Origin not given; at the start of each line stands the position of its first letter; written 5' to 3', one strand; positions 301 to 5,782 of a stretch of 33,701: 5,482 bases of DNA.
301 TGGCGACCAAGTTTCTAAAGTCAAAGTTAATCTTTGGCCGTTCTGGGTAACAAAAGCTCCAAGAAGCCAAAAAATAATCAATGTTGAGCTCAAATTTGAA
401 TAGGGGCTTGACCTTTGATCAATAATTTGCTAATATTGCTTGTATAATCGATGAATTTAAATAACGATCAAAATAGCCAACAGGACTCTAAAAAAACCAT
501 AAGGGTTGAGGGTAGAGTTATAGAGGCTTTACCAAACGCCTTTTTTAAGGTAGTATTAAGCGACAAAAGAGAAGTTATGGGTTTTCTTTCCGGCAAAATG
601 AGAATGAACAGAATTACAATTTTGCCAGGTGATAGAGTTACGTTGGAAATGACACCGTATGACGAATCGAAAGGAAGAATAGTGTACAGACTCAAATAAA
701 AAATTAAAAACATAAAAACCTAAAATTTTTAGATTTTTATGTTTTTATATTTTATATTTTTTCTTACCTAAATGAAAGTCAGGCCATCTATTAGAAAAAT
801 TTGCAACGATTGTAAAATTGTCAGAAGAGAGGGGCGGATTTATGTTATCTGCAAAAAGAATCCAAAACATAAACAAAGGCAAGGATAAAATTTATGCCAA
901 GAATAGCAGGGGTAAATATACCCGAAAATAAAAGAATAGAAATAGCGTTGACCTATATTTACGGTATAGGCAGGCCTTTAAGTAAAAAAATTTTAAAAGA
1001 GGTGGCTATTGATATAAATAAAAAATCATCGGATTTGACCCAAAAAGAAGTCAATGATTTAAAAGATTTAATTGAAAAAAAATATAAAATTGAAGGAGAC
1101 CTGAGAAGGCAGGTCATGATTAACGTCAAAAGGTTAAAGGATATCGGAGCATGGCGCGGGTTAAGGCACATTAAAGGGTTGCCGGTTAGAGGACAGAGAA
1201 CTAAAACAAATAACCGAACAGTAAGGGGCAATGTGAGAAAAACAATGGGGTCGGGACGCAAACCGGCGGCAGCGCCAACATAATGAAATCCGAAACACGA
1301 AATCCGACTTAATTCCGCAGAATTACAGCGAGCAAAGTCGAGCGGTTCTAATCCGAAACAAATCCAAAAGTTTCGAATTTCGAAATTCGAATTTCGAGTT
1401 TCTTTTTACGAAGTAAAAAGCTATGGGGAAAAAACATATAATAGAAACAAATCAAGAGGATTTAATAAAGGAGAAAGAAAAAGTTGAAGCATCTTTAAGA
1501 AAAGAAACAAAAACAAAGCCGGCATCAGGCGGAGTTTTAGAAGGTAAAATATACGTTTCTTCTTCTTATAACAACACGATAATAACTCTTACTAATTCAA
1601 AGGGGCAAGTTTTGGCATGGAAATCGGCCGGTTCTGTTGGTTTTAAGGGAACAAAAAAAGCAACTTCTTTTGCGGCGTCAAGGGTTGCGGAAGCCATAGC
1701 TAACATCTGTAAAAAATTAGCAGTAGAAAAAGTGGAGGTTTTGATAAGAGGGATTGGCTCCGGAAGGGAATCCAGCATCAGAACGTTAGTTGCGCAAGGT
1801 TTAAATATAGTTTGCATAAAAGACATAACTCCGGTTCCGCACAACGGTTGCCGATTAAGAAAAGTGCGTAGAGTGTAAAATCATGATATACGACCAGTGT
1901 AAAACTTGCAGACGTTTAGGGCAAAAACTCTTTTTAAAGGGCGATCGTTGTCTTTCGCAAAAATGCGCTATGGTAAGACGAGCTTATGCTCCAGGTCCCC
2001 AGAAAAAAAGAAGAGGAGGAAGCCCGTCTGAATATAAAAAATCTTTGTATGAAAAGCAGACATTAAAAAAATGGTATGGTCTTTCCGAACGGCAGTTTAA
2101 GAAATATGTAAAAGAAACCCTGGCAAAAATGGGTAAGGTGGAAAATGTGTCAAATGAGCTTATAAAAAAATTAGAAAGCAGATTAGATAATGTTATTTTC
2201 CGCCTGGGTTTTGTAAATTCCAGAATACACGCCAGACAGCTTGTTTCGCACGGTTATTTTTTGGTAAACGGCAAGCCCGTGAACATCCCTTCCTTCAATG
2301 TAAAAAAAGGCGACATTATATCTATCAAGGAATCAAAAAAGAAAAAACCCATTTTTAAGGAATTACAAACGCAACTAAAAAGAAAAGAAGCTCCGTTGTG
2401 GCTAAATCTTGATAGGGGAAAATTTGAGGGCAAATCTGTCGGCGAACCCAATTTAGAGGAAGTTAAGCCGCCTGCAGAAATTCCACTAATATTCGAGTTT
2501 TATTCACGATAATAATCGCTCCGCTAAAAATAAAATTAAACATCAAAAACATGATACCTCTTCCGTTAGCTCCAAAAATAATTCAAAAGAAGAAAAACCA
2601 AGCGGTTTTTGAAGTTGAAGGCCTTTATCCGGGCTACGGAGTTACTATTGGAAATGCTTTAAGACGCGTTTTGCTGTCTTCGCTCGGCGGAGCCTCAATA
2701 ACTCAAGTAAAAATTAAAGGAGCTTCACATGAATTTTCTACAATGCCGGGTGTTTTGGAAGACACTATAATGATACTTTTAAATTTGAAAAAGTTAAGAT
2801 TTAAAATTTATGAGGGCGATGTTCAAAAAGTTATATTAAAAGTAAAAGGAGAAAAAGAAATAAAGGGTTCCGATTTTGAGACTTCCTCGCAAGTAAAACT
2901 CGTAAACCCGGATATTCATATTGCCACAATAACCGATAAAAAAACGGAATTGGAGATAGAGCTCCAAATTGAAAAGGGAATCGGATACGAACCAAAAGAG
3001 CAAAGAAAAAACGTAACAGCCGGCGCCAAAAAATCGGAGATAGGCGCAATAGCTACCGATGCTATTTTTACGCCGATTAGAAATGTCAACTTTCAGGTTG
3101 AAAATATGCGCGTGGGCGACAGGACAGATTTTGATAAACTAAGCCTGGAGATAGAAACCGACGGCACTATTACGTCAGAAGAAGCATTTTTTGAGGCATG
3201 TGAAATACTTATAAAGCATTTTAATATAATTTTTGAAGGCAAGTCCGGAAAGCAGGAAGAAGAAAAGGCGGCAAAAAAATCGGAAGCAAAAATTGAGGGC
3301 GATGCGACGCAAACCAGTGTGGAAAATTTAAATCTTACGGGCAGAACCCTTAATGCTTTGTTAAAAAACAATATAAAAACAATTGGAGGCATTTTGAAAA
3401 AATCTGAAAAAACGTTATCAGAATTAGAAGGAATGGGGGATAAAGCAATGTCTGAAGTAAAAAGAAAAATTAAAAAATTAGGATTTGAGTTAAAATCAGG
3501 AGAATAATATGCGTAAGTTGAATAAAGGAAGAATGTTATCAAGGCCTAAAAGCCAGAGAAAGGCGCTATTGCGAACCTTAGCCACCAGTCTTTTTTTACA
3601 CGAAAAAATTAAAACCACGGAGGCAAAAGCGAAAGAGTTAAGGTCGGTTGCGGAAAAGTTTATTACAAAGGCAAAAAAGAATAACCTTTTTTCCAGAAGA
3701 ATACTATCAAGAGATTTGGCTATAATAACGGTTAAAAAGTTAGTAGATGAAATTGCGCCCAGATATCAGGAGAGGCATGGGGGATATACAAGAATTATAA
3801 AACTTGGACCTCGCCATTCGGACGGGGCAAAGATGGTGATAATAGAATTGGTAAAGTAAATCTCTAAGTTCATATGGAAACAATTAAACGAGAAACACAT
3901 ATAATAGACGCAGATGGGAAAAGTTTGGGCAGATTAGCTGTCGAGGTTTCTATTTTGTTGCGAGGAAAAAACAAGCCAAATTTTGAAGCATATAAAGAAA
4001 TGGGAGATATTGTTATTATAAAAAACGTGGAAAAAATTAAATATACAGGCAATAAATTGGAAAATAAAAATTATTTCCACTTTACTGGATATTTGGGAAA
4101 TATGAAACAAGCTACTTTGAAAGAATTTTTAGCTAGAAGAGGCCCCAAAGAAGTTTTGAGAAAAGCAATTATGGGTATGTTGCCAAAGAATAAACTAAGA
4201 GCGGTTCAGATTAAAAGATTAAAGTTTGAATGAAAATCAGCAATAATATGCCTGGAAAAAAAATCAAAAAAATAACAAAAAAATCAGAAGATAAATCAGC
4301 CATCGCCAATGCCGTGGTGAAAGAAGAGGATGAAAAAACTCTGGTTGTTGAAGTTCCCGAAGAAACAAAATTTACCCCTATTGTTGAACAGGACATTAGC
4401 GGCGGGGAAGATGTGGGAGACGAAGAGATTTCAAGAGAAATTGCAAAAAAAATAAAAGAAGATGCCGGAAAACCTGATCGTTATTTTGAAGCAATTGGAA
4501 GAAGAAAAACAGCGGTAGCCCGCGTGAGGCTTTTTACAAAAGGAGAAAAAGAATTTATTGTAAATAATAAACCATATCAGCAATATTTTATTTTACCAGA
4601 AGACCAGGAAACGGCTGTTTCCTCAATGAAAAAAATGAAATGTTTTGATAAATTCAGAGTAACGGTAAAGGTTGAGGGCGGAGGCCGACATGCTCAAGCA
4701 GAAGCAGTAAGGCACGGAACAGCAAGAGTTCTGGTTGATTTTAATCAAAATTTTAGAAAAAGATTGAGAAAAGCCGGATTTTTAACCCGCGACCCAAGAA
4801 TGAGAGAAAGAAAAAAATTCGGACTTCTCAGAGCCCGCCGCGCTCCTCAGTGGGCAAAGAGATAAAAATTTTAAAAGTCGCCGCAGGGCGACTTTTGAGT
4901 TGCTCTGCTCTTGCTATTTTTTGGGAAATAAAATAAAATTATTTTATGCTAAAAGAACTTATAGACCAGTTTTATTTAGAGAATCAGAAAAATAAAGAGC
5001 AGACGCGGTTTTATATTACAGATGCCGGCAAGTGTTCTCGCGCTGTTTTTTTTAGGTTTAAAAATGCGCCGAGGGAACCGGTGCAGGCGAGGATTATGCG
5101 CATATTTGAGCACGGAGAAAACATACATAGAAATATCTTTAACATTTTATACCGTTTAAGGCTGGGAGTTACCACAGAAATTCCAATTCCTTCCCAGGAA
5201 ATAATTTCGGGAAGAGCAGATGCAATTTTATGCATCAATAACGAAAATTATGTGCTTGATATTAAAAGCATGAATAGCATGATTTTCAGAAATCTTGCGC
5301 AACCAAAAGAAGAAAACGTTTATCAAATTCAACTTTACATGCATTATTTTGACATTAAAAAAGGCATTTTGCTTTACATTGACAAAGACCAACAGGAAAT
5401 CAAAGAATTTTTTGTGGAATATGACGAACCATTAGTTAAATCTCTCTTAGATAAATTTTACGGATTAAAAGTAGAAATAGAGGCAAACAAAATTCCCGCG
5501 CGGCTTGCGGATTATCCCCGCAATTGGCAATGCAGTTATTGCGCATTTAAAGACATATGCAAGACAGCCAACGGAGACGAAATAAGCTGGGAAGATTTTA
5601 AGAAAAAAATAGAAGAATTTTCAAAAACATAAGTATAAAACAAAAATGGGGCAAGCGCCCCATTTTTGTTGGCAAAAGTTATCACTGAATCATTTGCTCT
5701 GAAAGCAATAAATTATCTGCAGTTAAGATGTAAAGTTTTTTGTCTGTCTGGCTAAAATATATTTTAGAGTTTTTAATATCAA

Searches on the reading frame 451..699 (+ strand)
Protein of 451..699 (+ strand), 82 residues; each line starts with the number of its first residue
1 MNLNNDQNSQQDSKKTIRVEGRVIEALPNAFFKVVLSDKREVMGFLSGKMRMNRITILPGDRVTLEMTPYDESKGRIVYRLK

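Call 68: search_protein_families(library=pfam, proteins=[window:451-699:+], max_evalue=0.0001)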
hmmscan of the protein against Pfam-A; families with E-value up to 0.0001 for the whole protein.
window:451-699:+ (82 aa): 1 family
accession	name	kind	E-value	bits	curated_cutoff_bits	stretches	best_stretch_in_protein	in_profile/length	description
PF01176.25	eIF-1a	-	7.1e-24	83.7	30.2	1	18-80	2-64/64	Translation initiation factor 1A / IF-1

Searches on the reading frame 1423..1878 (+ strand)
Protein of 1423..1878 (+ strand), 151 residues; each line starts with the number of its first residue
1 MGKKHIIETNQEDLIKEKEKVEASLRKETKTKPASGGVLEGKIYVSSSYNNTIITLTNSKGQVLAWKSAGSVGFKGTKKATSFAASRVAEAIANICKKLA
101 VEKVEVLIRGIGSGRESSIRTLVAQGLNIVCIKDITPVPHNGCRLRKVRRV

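Call 68: search_protein_families(library=pfam, proteins=[window:1423-1878:+], max_evalue=0.0001)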
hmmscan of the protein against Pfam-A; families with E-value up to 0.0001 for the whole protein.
window:1423-1878:+ (151 aa): 1 family
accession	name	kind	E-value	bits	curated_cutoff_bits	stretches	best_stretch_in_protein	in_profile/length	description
PF00411.24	Ribosomal_S11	-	7.5e-37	126.6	25.1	1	41-150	1-110/110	Ribosomal protein S11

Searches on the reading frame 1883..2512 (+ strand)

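Call 68: search_protein_families(library=pfam, proteins=[window:1883-2512:+], max_evalue=0.0001)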
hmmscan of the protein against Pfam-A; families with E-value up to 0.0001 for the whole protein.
window:1883-2512:+ (209 aa): 2 families
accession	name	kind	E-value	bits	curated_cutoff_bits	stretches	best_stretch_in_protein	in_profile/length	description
PF01479.30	S4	-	8.4e-18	64.3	22.8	1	100-146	2-48/48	S4 domain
PF00163.24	Ribosomal_S4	-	6.8e-17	62.4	23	1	4-87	5-86/95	Ribosomal protein S4/S9 N-terminal domain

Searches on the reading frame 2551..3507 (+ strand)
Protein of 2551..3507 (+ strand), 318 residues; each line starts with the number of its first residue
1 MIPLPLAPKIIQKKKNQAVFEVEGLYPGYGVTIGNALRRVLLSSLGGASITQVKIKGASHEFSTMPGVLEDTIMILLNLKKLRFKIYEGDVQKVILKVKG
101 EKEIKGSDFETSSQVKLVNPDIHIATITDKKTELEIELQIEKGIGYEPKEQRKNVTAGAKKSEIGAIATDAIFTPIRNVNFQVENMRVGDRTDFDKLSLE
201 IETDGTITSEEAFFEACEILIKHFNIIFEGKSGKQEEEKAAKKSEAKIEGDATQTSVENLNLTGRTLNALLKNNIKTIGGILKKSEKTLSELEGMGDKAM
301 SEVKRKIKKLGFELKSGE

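Call 68: search_protein_families(library=pfam, proteins=[window:2551-3507:+], max_evalue=0.0001)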
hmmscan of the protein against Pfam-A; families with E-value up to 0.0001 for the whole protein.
window:2551-3507:+ (318 aa): 3 families
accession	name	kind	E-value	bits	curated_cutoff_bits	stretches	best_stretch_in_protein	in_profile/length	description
PF01000.31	RNA_pol_A_bac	-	7.2e-29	100.9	33.9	1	53-174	1-119/119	RNA polymerase Rpb3/RpoA insert domain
PF01193.29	RNA_pol_L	-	6.1e-22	77.6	24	1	27-224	5-74/74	RNA polymerase Rpb3/Rpb11 dimerisation domain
PF03118.21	RNA_pol_A_CTD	-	6.8e-13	48.6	23.8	1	249-308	7-66/67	Bacterial RNA polymerase, alpha chain C terminal domain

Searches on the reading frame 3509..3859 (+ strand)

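Call 68: search_protein_families(library=pfam, proteins=[window:3509-3859:+], max_evalue=0.0001)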
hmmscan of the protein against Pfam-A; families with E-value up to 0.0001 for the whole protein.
window:3509-3859:+ (116 aa): 1 family
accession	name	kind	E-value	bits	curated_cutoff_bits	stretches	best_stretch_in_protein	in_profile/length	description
PF01196.24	Ribosomal_L17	-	7.4e-36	123.4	27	1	20-115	1-97/97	Ribosomal protein L17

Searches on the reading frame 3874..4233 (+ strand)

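Call 68: search_protein_families(library=pfam, proteins=[window:3874-4233:+], max_evalue=0.0001)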
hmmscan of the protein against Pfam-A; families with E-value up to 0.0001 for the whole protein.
window:3874-4233:+ (119 aa): 1 family
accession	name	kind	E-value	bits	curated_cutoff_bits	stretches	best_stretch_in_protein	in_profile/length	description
PF00572.24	Ribosomal_L13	-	8.4e-37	126.3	23.8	1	6-117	1-111/119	Ribosomal protein L13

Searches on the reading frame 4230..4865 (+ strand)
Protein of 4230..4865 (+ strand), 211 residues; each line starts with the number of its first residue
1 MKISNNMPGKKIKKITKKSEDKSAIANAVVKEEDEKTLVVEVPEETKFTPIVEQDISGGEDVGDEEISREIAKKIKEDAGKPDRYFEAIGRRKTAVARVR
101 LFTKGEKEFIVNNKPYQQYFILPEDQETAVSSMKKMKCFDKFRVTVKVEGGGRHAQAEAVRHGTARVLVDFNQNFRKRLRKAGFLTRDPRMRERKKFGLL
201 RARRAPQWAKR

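Call 68: search_protein_families(library=pfam, proteins=[window:4230-4865:+], max_evalue=0.0001)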
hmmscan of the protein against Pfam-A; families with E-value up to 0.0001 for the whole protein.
window:4230-4865:+ (211 aa): 1 family
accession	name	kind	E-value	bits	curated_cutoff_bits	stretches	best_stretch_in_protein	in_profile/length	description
PF00380.25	Ribosomal_S9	-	5.2e-39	133.9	22.5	1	90-211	1-121/121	Ribosomal protein S9/S16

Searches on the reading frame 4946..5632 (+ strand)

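Call 68: search_protein_families(library=pfam, proteins=[window:4946-5632:+], max_evalue=0.0001)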
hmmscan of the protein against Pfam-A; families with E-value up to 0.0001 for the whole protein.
window:4946-5632:+ (228 aa): 1 family
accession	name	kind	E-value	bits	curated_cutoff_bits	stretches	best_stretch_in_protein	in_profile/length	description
PF12705.13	PDDEXK_1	-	1.3e-05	25.7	22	1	86-206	123-247/247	PD-(D/E)XK nuclease superfamily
